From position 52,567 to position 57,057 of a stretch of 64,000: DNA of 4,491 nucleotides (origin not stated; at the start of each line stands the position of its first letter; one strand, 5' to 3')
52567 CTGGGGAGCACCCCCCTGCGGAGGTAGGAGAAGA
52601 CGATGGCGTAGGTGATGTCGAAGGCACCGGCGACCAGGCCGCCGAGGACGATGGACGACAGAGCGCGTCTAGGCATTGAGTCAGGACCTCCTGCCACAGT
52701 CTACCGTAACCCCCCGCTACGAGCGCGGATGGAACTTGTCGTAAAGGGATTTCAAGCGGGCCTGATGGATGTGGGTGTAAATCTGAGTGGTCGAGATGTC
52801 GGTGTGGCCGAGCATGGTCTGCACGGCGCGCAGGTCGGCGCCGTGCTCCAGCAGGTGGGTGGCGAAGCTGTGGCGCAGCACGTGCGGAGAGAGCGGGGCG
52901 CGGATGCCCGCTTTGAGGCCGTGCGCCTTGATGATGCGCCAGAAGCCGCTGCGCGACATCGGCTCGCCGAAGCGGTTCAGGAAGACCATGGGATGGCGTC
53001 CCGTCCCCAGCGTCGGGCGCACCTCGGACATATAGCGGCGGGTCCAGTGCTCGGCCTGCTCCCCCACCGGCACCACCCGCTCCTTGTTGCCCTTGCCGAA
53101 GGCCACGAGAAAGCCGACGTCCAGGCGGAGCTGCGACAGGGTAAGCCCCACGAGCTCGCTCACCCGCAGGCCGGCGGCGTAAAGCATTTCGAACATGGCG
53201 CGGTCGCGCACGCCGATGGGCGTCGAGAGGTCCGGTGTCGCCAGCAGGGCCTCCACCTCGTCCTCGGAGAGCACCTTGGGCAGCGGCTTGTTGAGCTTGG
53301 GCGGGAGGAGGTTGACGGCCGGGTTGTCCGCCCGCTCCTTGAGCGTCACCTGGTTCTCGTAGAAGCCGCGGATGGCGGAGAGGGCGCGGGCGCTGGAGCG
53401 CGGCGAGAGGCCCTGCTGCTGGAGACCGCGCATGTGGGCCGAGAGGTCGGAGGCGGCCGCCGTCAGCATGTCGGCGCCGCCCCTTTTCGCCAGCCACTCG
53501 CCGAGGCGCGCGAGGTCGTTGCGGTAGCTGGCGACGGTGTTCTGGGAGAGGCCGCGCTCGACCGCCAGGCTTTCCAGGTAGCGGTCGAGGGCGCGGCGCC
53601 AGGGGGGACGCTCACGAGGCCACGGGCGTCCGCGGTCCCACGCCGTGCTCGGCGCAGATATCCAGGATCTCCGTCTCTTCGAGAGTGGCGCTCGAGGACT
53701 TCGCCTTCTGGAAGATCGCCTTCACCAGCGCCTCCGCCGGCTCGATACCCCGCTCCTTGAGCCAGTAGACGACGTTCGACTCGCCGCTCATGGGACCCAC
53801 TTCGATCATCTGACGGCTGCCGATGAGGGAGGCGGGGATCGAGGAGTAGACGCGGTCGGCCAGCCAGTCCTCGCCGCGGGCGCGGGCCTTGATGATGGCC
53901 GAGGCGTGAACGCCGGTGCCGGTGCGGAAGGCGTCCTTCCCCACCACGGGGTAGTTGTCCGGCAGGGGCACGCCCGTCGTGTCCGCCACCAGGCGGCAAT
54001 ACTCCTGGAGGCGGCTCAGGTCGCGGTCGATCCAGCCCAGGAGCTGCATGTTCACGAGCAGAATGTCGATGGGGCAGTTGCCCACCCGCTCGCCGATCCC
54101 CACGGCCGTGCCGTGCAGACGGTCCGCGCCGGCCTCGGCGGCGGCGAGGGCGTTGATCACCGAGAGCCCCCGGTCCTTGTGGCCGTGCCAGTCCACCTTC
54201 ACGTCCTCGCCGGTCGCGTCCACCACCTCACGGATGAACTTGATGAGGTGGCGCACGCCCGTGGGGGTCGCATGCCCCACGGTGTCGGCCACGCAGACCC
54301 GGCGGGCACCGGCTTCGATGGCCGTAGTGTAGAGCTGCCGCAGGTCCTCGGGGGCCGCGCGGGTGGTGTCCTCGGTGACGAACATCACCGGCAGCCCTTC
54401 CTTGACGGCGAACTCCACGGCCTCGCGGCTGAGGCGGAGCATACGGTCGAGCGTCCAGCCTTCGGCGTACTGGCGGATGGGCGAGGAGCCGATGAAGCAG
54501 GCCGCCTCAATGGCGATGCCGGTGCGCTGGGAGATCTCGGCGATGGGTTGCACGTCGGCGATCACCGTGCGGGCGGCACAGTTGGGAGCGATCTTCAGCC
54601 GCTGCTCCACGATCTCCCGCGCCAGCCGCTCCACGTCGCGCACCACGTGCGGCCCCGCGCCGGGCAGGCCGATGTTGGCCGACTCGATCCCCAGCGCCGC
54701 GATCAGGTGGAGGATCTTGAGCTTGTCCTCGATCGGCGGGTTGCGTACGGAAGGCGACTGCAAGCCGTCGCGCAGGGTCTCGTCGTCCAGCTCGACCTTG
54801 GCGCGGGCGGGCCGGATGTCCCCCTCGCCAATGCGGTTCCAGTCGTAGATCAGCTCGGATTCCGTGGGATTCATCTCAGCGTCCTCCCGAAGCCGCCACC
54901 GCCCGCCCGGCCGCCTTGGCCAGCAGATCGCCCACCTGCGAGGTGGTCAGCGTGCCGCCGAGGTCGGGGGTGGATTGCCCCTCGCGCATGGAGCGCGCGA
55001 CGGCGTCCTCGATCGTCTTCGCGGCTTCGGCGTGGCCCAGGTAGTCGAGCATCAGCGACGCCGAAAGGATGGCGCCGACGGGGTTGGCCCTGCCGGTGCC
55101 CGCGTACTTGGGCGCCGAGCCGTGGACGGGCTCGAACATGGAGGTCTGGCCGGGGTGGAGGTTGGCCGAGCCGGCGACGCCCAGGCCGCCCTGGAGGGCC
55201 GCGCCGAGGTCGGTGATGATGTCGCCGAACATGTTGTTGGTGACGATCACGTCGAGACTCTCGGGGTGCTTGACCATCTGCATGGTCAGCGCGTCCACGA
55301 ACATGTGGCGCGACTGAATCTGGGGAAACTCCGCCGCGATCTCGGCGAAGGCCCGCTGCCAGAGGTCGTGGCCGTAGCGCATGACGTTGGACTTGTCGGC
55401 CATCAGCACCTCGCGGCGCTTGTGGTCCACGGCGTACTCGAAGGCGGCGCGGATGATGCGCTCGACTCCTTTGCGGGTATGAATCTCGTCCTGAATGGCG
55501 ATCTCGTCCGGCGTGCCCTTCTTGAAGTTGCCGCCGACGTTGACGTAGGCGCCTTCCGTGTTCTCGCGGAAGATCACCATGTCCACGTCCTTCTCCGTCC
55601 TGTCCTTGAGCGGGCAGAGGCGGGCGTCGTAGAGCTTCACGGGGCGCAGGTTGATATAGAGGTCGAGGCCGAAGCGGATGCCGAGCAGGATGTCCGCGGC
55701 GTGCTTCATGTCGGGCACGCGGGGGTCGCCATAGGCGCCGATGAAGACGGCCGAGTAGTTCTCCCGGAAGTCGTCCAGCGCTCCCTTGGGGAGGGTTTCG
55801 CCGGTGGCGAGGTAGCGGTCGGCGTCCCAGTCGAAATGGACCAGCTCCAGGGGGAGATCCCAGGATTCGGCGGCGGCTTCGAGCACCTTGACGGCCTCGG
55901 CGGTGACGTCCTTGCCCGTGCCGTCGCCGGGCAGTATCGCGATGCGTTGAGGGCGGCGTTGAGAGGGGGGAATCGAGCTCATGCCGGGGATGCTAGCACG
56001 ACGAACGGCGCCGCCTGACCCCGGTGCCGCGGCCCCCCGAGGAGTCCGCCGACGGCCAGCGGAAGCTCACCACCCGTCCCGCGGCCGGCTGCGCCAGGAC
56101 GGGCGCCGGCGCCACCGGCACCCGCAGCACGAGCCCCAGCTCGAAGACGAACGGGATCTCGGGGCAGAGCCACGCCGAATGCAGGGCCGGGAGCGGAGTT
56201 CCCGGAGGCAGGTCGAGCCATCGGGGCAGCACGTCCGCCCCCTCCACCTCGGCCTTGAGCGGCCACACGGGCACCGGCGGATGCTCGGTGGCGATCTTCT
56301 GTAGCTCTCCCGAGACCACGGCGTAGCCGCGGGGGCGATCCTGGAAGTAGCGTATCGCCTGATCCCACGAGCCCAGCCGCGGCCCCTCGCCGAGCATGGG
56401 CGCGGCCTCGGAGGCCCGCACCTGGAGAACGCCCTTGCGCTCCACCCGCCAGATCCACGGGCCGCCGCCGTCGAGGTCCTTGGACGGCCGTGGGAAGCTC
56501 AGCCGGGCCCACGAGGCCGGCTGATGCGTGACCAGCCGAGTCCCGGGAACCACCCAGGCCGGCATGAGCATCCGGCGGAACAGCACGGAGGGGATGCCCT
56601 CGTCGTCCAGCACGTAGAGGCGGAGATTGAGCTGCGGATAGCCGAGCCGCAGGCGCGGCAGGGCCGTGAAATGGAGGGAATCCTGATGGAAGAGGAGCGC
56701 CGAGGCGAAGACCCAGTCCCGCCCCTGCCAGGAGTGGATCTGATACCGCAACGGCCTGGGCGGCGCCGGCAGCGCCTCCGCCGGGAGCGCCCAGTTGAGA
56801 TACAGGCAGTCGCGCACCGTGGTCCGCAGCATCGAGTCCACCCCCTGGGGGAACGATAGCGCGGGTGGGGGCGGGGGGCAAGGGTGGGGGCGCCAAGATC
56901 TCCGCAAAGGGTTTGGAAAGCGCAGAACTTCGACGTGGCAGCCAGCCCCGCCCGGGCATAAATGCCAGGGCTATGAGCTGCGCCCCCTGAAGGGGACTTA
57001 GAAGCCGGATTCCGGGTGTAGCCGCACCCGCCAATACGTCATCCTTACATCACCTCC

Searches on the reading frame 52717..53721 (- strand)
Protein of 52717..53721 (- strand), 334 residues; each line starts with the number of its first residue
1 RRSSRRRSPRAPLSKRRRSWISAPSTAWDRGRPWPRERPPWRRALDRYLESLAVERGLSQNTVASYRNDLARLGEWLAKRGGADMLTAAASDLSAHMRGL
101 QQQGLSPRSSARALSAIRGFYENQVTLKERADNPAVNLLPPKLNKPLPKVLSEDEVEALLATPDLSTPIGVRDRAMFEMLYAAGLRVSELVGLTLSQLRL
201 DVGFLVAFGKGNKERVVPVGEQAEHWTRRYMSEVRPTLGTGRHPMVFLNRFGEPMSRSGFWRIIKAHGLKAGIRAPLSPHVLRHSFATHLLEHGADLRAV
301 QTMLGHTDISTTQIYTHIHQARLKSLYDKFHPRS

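Call 55: search_protein_families(library=pfam, proteins=[window:52717-53721:-], max_evalue=0.001)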
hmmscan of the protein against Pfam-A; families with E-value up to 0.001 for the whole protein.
window:52717-53721:- (334 aa): 3 families
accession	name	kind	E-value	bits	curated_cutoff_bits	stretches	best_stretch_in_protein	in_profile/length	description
PF00589.27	Phage_integrase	-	1e-50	172.3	27.1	1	149-320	1-170/172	Phage integrase family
PF02899.23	Phage_int_SAM_1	-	2e-19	70.1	22.3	1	45-122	1-77/83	Phage integrase, N-terminal SAM-like domain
PF13495.12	Phage_int_SAM_4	-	0.00022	22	27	1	46-123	3-77/85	Phage integrase, N-terminal SAM-like domain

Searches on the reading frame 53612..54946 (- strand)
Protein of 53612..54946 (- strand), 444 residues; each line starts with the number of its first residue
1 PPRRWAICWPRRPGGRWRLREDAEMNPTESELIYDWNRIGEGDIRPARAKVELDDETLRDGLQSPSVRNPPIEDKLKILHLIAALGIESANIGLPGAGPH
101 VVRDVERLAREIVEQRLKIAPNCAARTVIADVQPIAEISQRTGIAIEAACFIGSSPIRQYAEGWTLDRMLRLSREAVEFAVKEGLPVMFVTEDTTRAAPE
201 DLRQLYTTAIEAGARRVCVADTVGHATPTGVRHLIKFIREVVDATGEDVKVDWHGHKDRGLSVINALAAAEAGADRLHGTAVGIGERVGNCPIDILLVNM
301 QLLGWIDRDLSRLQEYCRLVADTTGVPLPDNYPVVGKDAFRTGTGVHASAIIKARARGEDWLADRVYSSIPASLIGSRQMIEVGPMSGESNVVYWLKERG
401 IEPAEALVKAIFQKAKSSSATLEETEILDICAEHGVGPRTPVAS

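Call 55: search_protein_families(library=pfam, proteins=[window:53612-54946:-], max_evalue=0.001)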
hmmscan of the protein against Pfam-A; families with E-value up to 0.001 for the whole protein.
window:53612-54946:- (444 aa): 1 family
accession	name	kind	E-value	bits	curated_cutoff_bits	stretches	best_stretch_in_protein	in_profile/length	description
PF00682.25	HMGL-like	-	1.7e-42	146.1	29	1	51-311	2-251/260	HMGL-like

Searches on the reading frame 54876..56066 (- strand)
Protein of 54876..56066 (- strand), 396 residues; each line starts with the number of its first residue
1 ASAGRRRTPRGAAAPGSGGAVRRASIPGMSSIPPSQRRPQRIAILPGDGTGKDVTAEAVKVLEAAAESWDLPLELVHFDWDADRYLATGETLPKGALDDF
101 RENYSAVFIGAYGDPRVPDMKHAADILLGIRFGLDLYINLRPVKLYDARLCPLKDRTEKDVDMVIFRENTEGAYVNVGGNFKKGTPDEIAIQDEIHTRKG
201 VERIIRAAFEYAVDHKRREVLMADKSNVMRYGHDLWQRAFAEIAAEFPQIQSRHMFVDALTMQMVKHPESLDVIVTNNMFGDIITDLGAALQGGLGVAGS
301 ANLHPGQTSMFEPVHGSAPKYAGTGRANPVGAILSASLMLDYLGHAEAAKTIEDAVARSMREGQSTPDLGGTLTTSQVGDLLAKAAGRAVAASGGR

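Call 10: search_protein_families(library=pfam, proteins=[window:54876-56066:-], max_evalue=0.01)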
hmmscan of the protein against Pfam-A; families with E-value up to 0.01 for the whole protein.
window:54876-56066:- (396 aa): 1 family
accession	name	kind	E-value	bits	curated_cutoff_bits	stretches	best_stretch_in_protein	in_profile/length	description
PF00180.25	Iso_dh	-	1.3e-97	327.7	27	1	42-381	2-347/348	Isocitrate/isopropylmalate dehydrogenase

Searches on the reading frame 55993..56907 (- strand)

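Call 10: search_protein_families(library=pfam, proteins=[window:55993-56907:-], max_evalue=0.01)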
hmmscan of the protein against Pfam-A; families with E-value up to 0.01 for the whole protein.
window:55993-56907:- (304 aa): 1 family
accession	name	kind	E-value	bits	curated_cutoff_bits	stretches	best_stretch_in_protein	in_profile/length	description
PF09844.14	DUF2071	-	8.7e-15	55.4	27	1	30-222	3-185/212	Uncharacterized conserved protein (COG2071)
